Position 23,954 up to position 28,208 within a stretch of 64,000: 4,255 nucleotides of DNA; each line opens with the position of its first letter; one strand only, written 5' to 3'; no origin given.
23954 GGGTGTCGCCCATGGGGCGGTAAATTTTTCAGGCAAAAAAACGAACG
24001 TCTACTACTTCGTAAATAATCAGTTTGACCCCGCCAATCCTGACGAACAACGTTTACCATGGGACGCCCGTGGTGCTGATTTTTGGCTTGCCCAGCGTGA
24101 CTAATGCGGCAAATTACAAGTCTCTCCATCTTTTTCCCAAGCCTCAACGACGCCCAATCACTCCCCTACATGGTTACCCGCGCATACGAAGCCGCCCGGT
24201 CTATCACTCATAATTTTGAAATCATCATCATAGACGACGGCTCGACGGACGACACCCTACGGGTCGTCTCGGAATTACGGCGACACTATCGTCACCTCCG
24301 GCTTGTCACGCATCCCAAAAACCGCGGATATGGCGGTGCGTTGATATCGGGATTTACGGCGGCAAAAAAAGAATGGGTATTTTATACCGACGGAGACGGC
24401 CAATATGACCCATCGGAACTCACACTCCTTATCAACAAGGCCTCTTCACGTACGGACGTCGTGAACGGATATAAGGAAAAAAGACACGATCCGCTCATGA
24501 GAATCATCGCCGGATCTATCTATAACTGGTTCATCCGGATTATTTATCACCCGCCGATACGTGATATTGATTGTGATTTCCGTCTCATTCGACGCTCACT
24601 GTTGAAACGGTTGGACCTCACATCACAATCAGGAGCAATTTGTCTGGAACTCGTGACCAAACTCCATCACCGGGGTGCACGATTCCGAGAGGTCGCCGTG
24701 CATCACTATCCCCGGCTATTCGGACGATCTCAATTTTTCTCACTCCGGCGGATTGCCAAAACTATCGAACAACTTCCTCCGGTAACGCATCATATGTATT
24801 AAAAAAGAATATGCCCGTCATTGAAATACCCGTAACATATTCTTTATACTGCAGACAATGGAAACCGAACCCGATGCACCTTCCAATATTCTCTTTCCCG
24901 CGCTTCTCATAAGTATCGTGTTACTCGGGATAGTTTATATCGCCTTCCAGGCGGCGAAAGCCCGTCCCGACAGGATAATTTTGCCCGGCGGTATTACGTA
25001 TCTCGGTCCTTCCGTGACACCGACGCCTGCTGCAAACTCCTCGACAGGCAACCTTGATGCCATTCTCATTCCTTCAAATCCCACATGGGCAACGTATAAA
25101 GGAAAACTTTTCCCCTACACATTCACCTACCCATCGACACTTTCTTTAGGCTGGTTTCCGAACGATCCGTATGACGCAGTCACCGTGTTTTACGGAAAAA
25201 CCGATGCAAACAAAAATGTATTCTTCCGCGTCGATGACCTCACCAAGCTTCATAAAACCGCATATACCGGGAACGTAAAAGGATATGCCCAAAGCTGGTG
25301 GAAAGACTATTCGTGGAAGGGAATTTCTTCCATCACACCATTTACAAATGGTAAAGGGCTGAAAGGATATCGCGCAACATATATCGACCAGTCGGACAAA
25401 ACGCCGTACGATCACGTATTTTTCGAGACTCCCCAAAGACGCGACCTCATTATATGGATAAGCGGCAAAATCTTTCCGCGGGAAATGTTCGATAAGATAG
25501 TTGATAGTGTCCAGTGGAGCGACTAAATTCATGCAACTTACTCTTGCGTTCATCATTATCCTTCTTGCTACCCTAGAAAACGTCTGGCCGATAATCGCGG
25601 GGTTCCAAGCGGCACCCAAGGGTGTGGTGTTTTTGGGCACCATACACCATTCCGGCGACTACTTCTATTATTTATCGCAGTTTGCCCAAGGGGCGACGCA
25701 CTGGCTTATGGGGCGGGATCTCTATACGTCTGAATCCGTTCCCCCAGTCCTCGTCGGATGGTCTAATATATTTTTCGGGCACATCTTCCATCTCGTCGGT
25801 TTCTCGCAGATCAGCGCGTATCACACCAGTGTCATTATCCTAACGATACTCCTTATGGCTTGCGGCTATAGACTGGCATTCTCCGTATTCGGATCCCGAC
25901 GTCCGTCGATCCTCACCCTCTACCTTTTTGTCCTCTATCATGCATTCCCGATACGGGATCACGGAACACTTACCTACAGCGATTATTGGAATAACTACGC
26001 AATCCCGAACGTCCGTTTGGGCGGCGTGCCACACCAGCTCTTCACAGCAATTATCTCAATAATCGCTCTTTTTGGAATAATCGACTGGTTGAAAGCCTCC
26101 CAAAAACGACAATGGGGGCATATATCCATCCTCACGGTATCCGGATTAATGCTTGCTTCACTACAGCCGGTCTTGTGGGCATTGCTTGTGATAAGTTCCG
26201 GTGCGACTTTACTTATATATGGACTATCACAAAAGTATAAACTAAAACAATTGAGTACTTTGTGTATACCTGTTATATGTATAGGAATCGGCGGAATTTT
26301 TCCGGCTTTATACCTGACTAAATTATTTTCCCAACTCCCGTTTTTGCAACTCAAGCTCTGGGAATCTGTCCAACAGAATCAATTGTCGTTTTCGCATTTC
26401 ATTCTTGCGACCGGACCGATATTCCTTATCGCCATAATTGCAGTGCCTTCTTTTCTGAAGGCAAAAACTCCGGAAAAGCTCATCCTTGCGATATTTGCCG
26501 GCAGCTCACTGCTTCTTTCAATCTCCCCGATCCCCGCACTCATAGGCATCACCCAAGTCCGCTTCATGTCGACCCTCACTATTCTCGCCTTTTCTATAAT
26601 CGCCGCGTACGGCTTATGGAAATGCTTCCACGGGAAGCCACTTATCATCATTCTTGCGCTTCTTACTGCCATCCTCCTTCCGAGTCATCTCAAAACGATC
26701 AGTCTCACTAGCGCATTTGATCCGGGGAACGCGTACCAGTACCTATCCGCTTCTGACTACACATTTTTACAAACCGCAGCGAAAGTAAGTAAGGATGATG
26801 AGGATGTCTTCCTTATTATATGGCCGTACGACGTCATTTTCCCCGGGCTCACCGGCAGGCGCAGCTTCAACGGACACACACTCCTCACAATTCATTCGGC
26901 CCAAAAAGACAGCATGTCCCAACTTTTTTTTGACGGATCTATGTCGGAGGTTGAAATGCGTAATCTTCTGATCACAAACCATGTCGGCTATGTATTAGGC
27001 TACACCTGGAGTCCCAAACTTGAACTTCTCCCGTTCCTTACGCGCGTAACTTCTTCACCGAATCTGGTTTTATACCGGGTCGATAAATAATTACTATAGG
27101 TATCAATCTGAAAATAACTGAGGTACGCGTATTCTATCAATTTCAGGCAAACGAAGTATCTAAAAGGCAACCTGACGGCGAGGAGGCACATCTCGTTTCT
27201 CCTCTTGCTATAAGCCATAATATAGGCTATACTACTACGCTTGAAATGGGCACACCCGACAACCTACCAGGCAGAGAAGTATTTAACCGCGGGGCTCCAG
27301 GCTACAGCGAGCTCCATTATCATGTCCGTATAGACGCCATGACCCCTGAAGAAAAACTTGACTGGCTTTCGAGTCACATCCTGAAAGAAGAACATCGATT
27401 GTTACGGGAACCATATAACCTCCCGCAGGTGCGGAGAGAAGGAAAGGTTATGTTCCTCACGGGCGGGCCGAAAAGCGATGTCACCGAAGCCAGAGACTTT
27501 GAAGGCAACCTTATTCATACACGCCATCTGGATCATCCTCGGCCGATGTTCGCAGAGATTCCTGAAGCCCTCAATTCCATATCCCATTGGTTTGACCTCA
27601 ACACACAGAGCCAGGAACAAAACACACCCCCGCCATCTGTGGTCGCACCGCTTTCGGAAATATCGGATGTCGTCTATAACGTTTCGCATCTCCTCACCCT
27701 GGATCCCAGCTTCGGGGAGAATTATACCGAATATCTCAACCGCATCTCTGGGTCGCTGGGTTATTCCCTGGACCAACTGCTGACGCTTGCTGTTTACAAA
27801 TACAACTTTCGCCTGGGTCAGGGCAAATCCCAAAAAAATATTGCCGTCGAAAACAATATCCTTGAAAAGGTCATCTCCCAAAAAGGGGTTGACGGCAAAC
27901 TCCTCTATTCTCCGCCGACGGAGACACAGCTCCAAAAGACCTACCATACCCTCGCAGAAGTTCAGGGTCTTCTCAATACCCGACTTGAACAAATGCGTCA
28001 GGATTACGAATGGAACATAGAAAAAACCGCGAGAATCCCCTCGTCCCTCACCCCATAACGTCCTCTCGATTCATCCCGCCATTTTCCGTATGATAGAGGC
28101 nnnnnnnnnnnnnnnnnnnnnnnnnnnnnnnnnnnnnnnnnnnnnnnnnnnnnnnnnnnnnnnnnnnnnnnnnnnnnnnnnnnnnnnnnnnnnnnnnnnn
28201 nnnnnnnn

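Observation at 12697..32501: Exceptional concentration of GT-C-type membrane glycosyltransferases (about nine in 20 kb)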

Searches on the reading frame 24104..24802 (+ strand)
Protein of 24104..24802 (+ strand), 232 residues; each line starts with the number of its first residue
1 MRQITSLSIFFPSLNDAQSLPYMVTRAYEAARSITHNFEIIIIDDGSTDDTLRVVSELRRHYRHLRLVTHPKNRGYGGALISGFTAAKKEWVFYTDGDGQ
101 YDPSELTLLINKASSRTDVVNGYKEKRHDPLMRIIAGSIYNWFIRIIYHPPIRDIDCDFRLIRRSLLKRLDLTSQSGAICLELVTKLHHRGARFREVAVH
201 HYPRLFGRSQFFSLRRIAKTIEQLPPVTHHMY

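Call 4: search_protein_families(library=pfam, proteins=[window:24104-24802:+], max_evalue=0.01)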
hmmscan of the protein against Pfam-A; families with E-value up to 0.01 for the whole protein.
window:24104-24802:+ (232 aa): 4 families
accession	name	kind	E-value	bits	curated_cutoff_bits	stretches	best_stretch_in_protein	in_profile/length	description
PF00535.33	Glycos_transf_2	-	1.4e-25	90.6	23.3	1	8-169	1-166/168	Glycosyl transferase family 2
PF10111.15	Glyco_tranf_2_2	-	1.8e-07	31.4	27.3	1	21-105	13-98/276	Glycosyltransferase like family 2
PF13641.12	Glyco_tranf_2_3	-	1.5e-06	28.9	27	1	7-171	3-175/230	Glycosyltransferase like family 2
PF13704.12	Glyco_tranf_2_4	-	0.0024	18.8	27.5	1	39-98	21-81/98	Glycosyl transferase family 2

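Call 42: search_solved_structures(query=window:24104-24802:+, max_evalue=0.001)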
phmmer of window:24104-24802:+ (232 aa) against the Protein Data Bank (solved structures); distinct sequences matched with E-value up to 0.001: 16.
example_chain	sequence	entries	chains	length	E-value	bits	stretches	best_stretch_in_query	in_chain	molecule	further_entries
9bhc_C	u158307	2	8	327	9e-23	84.1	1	4-217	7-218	Undecaprenyl-phosphate 4-deoxy-4-formamido-L-arabinose transferase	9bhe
8vxh_A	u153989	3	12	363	1.2e-22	83.7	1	4-217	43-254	Undecaprenyl-phosphate 4-deoxy-4-formamido-L-arabinose transferase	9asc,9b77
9hwj_A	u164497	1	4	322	2.1e-22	82.9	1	4-217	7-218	Undecaprenyl-phosphate 4-deoxy-4-formamido-L-arabinose transferase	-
2z87_A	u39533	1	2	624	4e-14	55.8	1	2-144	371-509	Chondroitin synthase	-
2z86_A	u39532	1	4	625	4e-14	55.8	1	2-144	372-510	Chondroitin synthase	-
5mlz_A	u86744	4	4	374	3.3e-10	43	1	6-186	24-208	Dolichol monophosphate mannose synthase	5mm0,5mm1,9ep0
5ekp_C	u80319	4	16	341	1e-09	41.4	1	6-168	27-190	Uncharacterized glycosyltransferase sll0501 | Glycosyltransferase sll0501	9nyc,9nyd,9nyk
5eke_A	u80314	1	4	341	1e-09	41.4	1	6-168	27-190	Uncharacterized glycosyltransferase sll0501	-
9nye_A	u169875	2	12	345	1.1e-09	41.3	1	6-168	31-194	Glycosyltransferase sll0501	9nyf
3bcv_A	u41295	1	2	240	3.5e-07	33.1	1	6-116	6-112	Putative glycosyltransferase protein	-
5hea_A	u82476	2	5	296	3.6e-05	26.5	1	31-103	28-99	Putative glycosyltransferase (GalT1)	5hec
6h1j_A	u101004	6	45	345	0.00019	24.1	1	6-113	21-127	Probable ss-1,3-N-acetylglucosaminyltransferase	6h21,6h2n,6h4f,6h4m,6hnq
3l7j_A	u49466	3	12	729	0.00051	22.7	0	32-115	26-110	Teichoic acid biosynthesis protein F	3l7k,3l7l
3l7m_A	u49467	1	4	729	0.00052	22.7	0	32-115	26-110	Teichoic acid biosynthesis protein F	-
3l7i_A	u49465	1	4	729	0.00052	22.7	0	32-115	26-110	Teichoic acid biosynthesis protein F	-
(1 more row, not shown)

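Call 44: search_protein_families(library=ncbifam, proteins=[window:24104-24802:+], max_evalue=0.001)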
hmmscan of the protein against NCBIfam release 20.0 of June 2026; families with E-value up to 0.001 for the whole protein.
window:24104-24802:+ (232 aa): 18 families
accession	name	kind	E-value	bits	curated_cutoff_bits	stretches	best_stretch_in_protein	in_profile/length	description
NF007986.1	PRK10714.1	equivalog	9.7e-27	93.8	529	1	2-218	3-217/316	undecaprenyl-phosphate 4-deoxy-4-formamido-L-arabinose transferase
NF047588.1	GlcsyltransPgfSStrep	equivalog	3.1e-16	59.5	500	1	7-168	3-165/308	glycosyltransferase PgfS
TIGR04182.1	glyco_TIGR04182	equivalog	4.2e-15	55.9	325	1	8-205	3-194/293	S-layer glycoprotein N-glycosyltransferase AglJ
TIGR03937.1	PgaC_IcaA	equivalog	3.6e-14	52.6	422.3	1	3-118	43-155/407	poly-beta-1,6-N-acetyl-D-glucosamine synthase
NF007482.0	PRK10073.1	equivalog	7.4e-12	44.9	423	1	3-115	4-112/334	glycosyltransferase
NF041875.1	EPS_EpsD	equivalog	4.8e-10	39.3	370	1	7-106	1-97/325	exopolysaccharide biosynthesis glycosyltransferase EpsD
NF041391.1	DPhHxTase_Halo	equivalog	2.5e-09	36.4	375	1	34-205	20-187/213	dolichyl-phosphate hexose transferase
NF058614.1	PPMAGASynPpgS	equivalog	2.1e-08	33.9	370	1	12-199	7-194/226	polyprenyl-phospho-N-acetylgalactosaminyl synthase PpgS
TIGR04283.1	glyco_like_mftF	equivalog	3.4e-08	33.4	182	1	7-135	1-121/221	TIGR04283 family arsenosugar biosynthesis glycosyltransferase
NF047683.1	TeichurnBiosyTuaG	equivalog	4.4e-08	33.1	400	1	5-107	6-105/252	teichuronic acid biosynthesis protein TuaG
TIGR03965.1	mycofact_glyco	equivalog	6.1e-08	32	280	1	6-110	75-176/467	mycofactocin biosynthesis glycosyltransferase MftF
NF038302.1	EPS_HpsE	equivalog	1.5e-07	30.7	300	1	7-99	3-97/307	hormogonium polysaccharide biosynthesis glycosyltransferase HpsE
NF010496.0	PRK13915.1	equivalog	8.8e-07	28.3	262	1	4-99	30-127/307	glucosyl-3-phosphoglycerate synthase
NF045692.1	OglycostaseCruG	equivalog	1.7e-06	27.3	600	1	3-116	39-155/386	2'-O-glycosyltransferase CruG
NF050050.1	ProtGlycPglI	equivalog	3e-06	26.8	500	1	36-115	30-110/306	GalNAc(5)-diNAcBac-PP-undecaprenol beta-1,3-glucosyltransferase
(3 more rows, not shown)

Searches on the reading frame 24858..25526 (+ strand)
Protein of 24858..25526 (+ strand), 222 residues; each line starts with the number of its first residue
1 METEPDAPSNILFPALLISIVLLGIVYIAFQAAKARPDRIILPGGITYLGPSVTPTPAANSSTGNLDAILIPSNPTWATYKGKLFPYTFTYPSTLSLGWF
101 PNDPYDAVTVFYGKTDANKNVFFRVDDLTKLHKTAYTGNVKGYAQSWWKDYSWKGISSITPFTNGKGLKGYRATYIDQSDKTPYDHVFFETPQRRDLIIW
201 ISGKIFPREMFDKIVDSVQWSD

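Call 4: search_protein_families(library=pfam, proteins=[window:24858-25526:+], max_evalue=0.01)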
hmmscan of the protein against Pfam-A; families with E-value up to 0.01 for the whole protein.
window:24858-25526:+ (222 aa): 0 families

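Call 44: search_protein_families(library=ncbifam, proteins=[window:24858-25526:+], max_evalue=0.001)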
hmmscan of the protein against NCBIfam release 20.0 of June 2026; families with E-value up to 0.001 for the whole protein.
window:24858-25526:+ (222 aa): 0 families

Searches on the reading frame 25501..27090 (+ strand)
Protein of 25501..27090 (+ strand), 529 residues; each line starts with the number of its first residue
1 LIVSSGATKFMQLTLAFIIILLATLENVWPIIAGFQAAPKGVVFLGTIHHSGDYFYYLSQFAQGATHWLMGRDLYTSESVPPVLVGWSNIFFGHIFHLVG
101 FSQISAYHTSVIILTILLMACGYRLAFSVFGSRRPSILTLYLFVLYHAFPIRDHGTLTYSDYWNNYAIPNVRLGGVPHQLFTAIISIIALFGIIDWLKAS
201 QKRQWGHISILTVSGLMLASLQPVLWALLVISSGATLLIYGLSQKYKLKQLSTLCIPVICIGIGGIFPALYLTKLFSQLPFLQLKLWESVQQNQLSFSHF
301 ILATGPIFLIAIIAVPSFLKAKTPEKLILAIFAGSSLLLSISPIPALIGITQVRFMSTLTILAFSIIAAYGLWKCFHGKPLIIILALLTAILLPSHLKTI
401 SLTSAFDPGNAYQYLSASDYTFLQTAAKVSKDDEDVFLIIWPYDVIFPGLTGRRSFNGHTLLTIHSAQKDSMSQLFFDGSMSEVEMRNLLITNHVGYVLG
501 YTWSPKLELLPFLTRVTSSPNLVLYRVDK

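Call 3: search_protein_families(library=pfam, proteins=[window:25501-27090:+], max_evalue=0.01)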
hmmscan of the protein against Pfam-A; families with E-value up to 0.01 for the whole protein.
window:25501-27090:+ (529 aa): 0 families

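Call 6: search_protein_families(library=ncbifam, proteins=[window:25501-27090:+], max_evalue=0.1)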
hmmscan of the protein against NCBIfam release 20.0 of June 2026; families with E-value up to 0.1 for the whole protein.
window:25501-27090:+ (529 aa): 1 family
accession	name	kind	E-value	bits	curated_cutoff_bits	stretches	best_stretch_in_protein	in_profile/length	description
NF052277.1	lmo0954_fam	equivalog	0.01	16.4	40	1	309-352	32-76/89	lmo0954 family membrane protein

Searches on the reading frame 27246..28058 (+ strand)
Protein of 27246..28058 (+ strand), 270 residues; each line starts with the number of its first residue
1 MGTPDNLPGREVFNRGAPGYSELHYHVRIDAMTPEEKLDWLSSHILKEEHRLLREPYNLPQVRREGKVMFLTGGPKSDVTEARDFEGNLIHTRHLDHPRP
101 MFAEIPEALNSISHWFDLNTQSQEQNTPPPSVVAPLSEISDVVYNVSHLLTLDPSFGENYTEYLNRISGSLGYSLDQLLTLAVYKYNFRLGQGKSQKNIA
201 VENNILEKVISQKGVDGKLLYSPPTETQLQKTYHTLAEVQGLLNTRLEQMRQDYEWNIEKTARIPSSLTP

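Call 4: search_protein_families(library=pfam, proteins=[window:27246-28058:+], max_evalue=0.01)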
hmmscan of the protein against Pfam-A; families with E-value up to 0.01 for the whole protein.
window:27246-28058:+ (270 aa): 0 families

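Call 44: search_protein_families(library=ncbifam, proteins=[window:27246-28058:+], max_evalue=0.001)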
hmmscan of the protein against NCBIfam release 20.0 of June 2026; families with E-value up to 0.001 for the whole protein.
window:27246-28058:+ (270 aa): 0 families

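Call 83: search_solved_structures(query=window:27246-28058:+, max_evalue=5)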
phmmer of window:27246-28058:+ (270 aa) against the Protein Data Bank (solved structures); distinct sequences matched with E-value up to 5: 1.
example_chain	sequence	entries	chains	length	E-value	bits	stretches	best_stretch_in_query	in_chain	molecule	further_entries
7e40_A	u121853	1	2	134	0.68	12.6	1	184-258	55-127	Protein PHOSPHATE STARVATION RESPONSE 2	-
